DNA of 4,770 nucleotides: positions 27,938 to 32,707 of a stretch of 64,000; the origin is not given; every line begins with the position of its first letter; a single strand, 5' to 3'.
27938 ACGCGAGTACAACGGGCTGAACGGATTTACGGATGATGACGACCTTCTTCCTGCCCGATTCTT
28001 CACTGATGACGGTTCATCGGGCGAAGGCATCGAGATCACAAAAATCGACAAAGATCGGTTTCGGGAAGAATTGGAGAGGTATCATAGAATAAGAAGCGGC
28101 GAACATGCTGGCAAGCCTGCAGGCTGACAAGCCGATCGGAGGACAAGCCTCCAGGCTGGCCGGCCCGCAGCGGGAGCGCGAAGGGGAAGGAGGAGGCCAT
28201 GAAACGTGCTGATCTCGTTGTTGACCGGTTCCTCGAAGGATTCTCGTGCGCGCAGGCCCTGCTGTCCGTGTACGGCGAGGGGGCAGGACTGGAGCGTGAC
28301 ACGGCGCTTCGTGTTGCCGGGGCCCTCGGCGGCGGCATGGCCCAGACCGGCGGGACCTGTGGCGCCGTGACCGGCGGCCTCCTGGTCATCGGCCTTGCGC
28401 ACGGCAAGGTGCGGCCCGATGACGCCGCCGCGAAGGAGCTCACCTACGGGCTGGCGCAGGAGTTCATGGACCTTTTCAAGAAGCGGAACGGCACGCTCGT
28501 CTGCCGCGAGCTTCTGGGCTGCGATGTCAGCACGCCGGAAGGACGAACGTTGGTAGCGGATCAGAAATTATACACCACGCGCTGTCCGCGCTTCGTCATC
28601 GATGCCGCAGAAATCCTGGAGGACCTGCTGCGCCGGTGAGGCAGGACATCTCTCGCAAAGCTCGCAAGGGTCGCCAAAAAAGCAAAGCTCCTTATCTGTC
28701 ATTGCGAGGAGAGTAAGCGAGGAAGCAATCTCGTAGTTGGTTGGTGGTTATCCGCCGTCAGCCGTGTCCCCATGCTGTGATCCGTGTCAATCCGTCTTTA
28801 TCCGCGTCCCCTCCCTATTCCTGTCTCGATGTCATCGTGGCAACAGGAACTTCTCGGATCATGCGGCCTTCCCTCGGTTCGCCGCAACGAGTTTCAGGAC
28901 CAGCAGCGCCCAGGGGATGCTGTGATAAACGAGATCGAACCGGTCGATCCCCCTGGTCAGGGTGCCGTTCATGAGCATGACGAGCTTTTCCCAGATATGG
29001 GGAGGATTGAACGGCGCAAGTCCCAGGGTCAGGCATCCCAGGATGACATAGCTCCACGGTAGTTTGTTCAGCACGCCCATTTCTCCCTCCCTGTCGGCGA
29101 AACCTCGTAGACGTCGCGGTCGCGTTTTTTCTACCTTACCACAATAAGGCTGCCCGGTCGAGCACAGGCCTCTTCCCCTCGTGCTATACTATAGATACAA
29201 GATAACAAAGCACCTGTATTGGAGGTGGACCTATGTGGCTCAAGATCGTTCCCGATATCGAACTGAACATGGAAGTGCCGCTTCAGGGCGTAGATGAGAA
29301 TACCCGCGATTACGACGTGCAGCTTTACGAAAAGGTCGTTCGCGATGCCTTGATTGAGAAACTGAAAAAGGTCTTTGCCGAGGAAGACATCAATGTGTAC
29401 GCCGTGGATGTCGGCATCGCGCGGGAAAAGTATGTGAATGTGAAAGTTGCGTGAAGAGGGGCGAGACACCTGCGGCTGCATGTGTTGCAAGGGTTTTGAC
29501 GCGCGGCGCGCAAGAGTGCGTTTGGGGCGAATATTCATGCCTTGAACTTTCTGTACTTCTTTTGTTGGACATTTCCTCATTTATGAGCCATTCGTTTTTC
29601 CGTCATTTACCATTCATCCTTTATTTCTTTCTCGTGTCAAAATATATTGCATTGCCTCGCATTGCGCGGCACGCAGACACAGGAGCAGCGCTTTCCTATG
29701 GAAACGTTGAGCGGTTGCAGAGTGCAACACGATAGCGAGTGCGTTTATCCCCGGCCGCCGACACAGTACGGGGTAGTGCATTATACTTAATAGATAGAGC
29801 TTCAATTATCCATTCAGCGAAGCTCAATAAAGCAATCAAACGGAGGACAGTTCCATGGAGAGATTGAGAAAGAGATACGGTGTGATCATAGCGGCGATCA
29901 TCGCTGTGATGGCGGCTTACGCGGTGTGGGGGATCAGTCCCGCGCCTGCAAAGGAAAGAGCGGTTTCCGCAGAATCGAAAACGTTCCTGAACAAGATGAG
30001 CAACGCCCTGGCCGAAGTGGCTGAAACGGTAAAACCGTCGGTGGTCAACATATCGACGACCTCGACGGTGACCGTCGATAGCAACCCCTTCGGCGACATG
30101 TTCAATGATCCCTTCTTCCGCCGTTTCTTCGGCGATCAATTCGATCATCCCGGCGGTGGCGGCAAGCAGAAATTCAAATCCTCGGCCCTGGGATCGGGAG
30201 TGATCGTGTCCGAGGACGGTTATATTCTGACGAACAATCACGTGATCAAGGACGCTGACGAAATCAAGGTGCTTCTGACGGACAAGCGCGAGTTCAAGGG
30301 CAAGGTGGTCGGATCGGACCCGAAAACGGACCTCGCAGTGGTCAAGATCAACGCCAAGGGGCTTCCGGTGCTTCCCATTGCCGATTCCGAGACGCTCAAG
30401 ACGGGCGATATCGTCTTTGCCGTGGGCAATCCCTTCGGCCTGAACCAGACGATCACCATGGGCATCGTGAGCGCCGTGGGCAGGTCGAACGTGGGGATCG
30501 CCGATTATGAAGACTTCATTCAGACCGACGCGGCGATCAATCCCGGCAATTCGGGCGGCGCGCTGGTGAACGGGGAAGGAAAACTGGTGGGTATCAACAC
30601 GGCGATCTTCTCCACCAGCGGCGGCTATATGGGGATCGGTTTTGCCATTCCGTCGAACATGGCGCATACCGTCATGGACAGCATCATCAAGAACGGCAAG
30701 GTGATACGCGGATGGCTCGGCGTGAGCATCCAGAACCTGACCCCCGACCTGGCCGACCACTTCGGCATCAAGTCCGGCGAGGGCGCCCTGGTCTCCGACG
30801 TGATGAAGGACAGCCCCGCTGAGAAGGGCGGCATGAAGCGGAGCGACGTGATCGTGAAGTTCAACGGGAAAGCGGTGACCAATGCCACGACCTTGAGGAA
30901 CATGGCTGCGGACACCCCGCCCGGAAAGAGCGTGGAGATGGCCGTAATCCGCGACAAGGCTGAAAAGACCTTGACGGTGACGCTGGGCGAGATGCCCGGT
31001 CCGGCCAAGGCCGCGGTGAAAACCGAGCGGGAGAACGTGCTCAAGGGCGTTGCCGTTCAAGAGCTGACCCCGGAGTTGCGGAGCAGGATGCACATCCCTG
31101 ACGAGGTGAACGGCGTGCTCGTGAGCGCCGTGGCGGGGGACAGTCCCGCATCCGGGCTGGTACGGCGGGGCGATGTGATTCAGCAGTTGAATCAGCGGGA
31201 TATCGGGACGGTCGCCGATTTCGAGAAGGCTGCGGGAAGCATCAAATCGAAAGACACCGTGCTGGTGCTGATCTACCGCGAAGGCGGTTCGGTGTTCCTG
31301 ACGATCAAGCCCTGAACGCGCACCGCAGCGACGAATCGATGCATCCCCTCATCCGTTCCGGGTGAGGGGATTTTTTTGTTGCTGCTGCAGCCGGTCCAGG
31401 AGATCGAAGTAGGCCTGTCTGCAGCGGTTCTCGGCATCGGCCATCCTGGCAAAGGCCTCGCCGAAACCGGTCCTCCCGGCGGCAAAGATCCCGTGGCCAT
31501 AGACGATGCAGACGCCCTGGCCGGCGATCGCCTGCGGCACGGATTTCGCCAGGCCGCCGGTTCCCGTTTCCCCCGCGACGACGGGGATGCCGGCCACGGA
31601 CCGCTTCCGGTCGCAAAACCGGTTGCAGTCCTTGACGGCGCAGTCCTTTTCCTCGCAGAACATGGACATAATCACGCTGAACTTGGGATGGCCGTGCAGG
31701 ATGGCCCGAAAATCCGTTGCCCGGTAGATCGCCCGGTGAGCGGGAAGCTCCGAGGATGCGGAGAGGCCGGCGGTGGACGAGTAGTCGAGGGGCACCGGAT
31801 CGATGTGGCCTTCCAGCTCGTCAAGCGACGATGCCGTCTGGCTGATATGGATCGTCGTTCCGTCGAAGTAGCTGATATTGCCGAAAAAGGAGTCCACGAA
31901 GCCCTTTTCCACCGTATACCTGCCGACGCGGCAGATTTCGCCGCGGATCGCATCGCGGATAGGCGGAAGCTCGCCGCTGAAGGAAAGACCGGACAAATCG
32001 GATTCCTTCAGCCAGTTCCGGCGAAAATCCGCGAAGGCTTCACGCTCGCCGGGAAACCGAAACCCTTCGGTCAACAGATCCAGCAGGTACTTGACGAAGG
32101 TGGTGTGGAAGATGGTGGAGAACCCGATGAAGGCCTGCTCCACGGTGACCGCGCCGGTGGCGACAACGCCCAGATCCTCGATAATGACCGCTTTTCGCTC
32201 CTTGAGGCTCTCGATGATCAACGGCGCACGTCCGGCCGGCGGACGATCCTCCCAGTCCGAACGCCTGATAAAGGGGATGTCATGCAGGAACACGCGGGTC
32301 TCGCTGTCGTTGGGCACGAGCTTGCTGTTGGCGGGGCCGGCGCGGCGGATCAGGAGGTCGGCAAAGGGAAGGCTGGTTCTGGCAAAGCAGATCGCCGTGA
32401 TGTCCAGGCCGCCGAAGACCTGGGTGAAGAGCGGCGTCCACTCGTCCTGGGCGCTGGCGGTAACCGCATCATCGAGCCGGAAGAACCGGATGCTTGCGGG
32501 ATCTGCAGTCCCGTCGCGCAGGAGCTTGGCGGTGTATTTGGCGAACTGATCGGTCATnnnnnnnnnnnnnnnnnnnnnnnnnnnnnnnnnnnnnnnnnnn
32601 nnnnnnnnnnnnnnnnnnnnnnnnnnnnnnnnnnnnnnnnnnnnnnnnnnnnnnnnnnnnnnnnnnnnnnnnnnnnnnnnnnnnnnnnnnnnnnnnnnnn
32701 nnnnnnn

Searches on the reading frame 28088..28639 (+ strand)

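Call 88: search_protein_families(library=pfam, proteins=[window:28088-28639:+], max_evalue=0.0001)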
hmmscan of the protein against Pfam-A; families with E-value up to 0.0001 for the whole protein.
window:28088-28639:+ (183 aa): 1 family
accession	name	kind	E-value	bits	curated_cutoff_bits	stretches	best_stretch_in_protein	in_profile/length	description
PF09719.15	C_GCAxxG_C_C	-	5.4e-31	107.6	27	1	52-179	1-117/118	Putative redox-active protein (C_GCAxxG_C_C)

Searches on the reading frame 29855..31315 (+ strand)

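Call 15: search_protein_families(library=pfam, proteins=[window:29855-31315:+], max_evalue=0.001)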
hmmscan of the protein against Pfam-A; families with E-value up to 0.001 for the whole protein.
window:29855-31315:+ (486 aa): 8 families
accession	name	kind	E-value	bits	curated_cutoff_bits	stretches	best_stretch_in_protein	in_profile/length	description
PF13365.12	Trypsin_2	-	5.2e-38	131.5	27.6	1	113-247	1-144/144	Trypsin-like peptidase domain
PF13180.12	PDZ_2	-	1.5e-23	83.3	27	2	287-377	2-80/80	PDZ domain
PF00089.32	Trypsin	-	6e-23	82.3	20.6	1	110-271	24-217/220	Trypsin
PF00595.29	PDZ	-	7e-14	52.4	23.2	1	284-364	8-80/81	PDZ domain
PF17820.7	PDZ_6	-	1.4e-13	50.7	27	1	313-366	2-54/54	PDZ domain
PF12812.13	PDZ_1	-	1.6e-05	25.3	28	0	391-464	5-76/78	PDZ-like domain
PF19805.5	DUF6288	-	2.7e-05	24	26.3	0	313-376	5-75/402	Family of unknown function (DUF6288)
PF10459.15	Peptidase_S46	-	0.00027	20.2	22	0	224-248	626-650/698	Peptidase S46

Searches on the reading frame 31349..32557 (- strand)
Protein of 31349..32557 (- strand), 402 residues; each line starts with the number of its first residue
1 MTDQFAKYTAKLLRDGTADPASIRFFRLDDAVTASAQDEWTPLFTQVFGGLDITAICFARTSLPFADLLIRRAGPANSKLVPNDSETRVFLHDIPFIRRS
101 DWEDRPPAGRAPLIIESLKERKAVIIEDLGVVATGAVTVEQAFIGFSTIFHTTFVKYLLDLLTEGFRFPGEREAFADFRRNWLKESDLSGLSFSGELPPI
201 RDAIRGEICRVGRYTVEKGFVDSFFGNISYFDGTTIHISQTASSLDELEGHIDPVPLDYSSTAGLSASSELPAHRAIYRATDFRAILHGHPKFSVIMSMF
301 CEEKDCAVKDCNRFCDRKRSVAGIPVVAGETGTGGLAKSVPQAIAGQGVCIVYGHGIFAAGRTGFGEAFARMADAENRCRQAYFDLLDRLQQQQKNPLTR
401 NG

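Call 15: search_protein_families(library=pfam, proteins=[window:31349-32557:-], max_evalue=0.001)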
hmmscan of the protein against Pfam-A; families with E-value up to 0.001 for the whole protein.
window:31349-32557:- (402 aa): 1 family
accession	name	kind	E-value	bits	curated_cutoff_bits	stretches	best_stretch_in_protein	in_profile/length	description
PF00596.27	Aldolase_II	-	7.3e-28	98.1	22.2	1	207-382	2-182/183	Class II Aldolase and Adducin N-terminal domain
